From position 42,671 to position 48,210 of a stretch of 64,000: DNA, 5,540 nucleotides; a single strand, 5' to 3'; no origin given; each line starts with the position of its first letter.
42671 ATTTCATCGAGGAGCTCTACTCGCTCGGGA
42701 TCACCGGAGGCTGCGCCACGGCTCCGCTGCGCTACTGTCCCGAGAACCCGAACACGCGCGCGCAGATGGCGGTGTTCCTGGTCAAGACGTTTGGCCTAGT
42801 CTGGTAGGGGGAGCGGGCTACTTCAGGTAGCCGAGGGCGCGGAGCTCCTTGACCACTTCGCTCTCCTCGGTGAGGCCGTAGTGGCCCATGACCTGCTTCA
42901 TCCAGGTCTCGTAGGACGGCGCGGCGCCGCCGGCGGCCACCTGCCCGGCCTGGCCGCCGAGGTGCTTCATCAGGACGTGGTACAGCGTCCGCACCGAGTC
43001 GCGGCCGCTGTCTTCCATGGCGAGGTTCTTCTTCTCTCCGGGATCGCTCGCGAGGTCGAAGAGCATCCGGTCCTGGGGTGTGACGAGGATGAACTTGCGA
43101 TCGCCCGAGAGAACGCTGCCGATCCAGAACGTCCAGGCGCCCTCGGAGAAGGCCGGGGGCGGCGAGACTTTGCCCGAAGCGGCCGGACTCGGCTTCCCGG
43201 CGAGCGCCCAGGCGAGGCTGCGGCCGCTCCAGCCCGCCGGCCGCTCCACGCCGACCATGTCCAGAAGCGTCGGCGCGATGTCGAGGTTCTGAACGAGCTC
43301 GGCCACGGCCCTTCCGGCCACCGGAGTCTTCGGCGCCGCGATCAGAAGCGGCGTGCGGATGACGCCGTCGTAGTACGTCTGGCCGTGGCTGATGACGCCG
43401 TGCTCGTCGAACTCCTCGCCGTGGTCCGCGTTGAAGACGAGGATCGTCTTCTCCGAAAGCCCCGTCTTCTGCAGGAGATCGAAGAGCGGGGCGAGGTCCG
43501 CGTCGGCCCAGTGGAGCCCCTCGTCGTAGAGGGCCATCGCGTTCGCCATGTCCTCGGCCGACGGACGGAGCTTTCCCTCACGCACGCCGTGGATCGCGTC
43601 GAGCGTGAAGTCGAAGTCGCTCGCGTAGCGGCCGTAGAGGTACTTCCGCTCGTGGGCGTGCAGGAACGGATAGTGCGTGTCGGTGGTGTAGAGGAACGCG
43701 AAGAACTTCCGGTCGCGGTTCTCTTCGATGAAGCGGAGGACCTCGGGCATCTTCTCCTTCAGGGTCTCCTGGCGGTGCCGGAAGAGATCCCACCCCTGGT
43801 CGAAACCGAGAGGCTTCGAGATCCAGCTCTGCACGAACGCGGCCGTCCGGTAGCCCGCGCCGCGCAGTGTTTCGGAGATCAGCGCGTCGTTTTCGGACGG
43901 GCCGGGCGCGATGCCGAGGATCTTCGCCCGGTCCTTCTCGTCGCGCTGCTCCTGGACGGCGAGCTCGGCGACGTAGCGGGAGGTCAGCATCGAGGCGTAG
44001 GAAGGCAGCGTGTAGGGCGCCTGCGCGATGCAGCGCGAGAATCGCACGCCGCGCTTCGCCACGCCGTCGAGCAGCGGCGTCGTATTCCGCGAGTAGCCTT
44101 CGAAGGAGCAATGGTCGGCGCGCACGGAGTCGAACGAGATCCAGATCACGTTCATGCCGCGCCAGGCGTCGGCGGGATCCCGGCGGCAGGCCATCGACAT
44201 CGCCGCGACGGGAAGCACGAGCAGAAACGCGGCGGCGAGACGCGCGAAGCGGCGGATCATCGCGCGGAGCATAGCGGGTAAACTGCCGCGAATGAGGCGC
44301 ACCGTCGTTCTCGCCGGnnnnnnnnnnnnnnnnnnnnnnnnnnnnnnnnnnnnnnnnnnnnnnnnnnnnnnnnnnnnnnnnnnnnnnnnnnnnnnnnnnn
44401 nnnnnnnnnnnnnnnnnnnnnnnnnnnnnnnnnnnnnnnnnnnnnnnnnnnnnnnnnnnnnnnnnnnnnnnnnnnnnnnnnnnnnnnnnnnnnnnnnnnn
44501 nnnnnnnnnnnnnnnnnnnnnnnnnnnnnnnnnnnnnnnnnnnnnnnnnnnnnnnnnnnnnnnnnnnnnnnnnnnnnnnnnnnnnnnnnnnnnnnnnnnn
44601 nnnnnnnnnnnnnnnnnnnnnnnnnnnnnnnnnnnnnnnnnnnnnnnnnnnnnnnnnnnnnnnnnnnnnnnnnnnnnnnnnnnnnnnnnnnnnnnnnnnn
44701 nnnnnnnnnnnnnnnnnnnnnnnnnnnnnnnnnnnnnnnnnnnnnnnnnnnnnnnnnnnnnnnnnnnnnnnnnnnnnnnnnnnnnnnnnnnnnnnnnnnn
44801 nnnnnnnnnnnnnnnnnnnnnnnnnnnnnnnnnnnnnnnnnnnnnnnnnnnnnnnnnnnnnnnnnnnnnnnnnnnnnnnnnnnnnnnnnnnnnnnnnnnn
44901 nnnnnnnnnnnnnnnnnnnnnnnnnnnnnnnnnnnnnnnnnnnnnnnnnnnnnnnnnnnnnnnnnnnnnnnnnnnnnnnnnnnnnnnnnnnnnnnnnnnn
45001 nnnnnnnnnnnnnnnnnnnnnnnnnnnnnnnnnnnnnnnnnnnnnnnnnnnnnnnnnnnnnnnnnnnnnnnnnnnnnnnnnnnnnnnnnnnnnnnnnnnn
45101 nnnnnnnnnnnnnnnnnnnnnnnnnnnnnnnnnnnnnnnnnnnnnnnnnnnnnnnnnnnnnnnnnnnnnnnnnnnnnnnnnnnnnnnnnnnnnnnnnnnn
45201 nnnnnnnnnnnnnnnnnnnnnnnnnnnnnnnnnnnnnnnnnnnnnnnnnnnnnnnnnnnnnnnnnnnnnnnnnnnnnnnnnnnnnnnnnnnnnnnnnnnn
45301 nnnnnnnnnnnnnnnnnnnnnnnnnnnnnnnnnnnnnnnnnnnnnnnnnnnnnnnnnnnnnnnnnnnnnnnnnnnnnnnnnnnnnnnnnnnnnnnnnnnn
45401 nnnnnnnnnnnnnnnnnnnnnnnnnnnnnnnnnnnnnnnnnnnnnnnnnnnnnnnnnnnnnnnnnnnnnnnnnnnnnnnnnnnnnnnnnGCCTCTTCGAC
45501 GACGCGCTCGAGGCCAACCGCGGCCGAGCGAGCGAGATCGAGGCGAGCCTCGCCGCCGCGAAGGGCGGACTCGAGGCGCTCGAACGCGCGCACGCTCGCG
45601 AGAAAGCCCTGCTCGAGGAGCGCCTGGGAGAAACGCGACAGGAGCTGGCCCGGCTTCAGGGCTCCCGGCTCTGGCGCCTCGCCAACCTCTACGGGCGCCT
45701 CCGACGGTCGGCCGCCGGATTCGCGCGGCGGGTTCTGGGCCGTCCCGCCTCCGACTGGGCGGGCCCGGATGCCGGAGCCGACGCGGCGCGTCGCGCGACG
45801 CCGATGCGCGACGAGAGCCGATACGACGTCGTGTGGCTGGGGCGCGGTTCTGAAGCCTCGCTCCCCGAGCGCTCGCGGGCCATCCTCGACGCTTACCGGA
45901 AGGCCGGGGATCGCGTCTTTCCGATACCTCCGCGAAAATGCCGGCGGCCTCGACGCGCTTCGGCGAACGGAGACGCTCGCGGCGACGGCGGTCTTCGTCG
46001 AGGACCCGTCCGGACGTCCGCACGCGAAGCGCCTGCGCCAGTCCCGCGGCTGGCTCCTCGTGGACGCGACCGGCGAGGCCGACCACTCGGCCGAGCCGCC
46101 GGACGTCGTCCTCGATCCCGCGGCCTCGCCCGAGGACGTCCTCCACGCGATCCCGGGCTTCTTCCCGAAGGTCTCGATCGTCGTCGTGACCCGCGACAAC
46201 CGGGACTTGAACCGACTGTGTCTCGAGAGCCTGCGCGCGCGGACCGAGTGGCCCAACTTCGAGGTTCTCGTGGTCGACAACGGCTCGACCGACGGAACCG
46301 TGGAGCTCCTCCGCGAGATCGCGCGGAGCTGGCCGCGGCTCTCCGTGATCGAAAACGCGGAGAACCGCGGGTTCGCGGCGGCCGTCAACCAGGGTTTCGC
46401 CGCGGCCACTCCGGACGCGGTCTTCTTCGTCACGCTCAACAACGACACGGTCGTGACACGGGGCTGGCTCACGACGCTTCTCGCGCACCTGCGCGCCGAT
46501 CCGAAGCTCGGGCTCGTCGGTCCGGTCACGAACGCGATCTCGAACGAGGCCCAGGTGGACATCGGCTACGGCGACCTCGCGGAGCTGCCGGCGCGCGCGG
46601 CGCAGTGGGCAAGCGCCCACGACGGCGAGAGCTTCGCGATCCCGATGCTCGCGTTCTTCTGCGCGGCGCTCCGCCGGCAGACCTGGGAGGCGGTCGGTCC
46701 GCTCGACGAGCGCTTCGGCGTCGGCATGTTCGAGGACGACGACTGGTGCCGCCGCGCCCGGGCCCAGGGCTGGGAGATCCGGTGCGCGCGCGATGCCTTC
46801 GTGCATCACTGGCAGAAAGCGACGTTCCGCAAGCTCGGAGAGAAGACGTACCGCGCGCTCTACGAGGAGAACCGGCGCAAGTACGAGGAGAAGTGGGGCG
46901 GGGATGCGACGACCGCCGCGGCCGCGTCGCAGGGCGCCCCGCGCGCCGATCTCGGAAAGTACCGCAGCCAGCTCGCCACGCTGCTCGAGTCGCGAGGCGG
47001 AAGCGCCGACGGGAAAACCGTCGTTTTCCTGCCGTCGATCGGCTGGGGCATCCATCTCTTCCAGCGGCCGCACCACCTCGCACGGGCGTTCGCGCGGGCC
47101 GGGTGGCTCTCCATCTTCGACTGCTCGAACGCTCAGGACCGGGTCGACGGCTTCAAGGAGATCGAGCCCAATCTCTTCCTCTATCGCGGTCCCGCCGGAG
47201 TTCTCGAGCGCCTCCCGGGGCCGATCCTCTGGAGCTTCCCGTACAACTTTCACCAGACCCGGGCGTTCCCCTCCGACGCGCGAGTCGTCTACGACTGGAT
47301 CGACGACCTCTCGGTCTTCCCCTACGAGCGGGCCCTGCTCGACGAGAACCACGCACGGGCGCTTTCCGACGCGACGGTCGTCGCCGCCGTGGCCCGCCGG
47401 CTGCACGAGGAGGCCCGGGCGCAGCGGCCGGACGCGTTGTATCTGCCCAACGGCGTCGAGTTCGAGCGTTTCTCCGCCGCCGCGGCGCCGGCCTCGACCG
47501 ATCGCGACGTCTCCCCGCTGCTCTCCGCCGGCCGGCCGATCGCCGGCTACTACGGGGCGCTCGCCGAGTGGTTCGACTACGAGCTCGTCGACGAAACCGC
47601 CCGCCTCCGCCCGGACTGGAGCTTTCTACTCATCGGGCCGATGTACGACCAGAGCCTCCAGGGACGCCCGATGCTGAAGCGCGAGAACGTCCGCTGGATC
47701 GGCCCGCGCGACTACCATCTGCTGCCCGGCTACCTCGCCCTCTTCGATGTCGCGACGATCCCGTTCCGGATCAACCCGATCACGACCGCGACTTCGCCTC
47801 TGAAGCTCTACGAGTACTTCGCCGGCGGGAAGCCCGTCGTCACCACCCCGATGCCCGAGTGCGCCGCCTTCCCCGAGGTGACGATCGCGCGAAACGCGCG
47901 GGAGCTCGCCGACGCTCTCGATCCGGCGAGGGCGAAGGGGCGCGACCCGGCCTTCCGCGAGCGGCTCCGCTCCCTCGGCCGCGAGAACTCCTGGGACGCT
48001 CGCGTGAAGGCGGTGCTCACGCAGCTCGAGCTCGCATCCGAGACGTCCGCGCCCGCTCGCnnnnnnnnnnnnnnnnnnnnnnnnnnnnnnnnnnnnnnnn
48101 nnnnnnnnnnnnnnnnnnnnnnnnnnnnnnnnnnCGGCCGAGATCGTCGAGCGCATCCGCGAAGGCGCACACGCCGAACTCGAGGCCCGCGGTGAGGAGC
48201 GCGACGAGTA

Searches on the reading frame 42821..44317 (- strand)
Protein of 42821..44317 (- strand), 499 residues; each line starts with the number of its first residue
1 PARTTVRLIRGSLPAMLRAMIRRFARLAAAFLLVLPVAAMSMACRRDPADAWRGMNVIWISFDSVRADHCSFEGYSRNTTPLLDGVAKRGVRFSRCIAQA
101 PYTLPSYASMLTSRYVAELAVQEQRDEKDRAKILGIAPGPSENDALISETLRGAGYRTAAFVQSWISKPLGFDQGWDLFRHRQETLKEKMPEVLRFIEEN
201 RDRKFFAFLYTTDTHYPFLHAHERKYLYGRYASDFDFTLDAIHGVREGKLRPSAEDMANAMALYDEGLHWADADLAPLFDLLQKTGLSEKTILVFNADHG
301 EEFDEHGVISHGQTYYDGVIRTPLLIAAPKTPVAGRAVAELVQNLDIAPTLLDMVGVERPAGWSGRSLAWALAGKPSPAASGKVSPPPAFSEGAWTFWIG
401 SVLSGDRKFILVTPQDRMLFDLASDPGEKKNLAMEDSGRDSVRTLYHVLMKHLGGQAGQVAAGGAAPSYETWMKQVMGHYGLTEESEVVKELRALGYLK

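Call 12: search_protein_families(library=pfam, proteins=[window:42821-44317:-], max_evalue=0.001)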
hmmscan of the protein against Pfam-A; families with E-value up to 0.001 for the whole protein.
window:42821-44317:- (499 aa): 3 families
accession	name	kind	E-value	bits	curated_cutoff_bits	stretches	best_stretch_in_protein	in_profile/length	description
PF00884.28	Sulfatase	-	6.5e-43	147.6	25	1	56-357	2-301/301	Sulfatase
PF16347.10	SGSH_C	-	2.3e-13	51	29.3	1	313-375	9-71/154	N-sulphoglucosamine sulphohydrolase, C-terminal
PF01663.27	Phosphodiest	-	6.1e-07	29.8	23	1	57-300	1-220/342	Type I phosphodiesterase / nucleotide pyrophosphatase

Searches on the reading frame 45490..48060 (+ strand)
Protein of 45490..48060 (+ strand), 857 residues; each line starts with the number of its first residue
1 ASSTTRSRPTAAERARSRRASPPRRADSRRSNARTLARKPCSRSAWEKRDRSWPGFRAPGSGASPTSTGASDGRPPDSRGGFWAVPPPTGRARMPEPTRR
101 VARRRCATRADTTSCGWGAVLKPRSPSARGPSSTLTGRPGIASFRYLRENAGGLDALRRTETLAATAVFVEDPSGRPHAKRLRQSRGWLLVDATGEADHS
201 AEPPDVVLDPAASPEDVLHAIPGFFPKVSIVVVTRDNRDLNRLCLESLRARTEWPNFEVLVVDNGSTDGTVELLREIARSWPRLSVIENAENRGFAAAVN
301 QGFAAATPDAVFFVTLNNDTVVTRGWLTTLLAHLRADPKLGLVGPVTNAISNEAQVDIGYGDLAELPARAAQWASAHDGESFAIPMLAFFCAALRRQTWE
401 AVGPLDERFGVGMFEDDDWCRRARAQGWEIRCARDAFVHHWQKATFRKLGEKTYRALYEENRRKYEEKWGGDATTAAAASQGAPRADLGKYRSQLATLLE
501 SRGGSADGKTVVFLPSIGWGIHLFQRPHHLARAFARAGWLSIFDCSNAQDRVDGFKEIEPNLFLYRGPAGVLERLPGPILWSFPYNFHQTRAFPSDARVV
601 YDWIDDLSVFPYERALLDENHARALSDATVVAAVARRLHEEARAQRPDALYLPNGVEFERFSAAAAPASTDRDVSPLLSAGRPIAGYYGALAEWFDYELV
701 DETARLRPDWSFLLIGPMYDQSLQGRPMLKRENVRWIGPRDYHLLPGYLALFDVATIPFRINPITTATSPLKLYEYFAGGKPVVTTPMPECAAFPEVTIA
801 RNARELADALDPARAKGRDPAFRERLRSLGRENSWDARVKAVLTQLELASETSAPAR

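Call 30: search_protein_families(library=pfam, proteins=[window:45490-48060:+], max_evalue=0.001)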
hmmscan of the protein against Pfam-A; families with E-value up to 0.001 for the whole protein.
window:45490-48060:+ (857 aa): 4 families
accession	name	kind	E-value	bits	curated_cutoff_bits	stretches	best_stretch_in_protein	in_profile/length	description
PF00535.33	Glycos_transf_2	-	7.7e-28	98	23.3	1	229-356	1-125/168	Glycosyl transferase family 2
PF13641.12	Glyco_tranf_2_3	-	2.5e-17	64.1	27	1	226-449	1-220/230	Glycosyltransferase like family 2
PF13692.12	Glyco_trans_1_4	-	8.3e-09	36.3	27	1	699-810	20-136/142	Glycosyl transferases group 1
PF10111.15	Glyco_tranf_2_2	-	1.2e-07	32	27.3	1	234-418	5-194/276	Glycosyltransferase like family 2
